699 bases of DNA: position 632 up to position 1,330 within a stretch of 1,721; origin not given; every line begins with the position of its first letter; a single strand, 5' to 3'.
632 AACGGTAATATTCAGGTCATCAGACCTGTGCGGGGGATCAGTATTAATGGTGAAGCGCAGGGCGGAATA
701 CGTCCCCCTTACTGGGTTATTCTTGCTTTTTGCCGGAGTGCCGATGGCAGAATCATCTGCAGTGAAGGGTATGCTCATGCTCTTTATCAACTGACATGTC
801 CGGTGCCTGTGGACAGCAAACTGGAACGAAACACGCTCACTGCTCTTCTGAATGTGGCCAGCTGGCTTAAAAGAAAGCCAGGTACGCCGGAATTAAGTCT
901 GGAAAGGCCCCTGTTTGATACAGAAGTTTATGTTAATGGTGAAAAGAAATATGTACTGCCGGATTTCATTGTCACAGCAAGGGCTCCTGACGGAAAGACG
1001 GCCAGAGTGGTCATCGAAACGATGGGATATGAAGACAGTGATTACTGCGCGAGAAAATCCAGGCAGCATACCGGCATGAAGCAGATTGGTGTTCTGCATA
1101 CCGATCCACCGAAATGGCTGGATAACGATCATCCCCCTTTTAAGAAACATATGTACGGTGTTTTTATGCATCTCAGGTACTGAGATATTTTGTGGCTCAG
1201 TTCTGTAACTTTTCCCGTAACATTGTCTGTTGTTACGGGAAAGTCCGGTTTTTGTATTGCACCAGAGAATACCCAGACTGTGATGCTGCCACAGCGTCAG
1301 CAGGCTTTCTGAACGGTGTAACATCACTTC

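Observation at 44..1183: Uncharacterized 379-aa protein encoded directly upstream of, and co-oriented with, an SOS/iron-regulated colicin gene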

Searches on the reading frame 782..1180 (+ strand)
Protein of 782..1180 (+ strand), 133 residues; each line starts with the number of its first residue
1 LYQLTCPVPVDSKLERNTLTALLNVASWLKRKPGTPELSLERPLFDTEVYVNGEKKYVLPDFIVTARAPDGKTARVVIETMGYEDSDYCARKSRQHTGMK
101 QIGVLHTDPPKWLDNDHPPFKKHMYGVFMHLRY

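Call 109: search_solved_structures(query=A4, max_evalue=10, show_alignments=4)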
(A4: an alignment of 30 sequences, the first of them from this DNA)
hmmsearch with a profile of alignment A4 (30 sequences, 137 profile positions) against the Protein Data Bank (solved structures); distinct sequences matched with E-value up to 10: 8.
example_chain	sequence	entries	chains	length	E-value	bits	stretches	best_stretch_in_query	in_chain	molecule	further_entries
6p66_B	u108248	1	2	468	0.0012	21.6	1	53-94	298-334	DNA endonuclease Bax1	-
8gy8_A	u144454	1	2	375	0.033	16.9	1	56-94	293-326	Putative translation initiation factor (IF-2 homolog)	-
9na8_A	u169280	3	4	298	0.09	15.5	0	72-124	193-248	AUGMIN subunit 1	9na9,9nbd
6p4w_B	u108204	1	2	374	0.21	14.4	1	54-94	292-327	Endonuclease Bax1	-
6p4f_B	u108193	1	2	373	0.21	14.3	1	54-94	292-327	Endonuclease Bax1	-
6p4o_B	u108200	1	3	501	0.32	13.7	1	54-94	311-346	Endonuclease Bax1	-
9l08_A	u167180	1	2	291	0.58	12.9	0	39-72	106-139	Covalently Connected Cytochrome c555 trimer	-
7eey_A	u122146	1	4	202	1.3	11.7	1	11-58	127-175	tRNA-specific adenosine deaminase subunit tad2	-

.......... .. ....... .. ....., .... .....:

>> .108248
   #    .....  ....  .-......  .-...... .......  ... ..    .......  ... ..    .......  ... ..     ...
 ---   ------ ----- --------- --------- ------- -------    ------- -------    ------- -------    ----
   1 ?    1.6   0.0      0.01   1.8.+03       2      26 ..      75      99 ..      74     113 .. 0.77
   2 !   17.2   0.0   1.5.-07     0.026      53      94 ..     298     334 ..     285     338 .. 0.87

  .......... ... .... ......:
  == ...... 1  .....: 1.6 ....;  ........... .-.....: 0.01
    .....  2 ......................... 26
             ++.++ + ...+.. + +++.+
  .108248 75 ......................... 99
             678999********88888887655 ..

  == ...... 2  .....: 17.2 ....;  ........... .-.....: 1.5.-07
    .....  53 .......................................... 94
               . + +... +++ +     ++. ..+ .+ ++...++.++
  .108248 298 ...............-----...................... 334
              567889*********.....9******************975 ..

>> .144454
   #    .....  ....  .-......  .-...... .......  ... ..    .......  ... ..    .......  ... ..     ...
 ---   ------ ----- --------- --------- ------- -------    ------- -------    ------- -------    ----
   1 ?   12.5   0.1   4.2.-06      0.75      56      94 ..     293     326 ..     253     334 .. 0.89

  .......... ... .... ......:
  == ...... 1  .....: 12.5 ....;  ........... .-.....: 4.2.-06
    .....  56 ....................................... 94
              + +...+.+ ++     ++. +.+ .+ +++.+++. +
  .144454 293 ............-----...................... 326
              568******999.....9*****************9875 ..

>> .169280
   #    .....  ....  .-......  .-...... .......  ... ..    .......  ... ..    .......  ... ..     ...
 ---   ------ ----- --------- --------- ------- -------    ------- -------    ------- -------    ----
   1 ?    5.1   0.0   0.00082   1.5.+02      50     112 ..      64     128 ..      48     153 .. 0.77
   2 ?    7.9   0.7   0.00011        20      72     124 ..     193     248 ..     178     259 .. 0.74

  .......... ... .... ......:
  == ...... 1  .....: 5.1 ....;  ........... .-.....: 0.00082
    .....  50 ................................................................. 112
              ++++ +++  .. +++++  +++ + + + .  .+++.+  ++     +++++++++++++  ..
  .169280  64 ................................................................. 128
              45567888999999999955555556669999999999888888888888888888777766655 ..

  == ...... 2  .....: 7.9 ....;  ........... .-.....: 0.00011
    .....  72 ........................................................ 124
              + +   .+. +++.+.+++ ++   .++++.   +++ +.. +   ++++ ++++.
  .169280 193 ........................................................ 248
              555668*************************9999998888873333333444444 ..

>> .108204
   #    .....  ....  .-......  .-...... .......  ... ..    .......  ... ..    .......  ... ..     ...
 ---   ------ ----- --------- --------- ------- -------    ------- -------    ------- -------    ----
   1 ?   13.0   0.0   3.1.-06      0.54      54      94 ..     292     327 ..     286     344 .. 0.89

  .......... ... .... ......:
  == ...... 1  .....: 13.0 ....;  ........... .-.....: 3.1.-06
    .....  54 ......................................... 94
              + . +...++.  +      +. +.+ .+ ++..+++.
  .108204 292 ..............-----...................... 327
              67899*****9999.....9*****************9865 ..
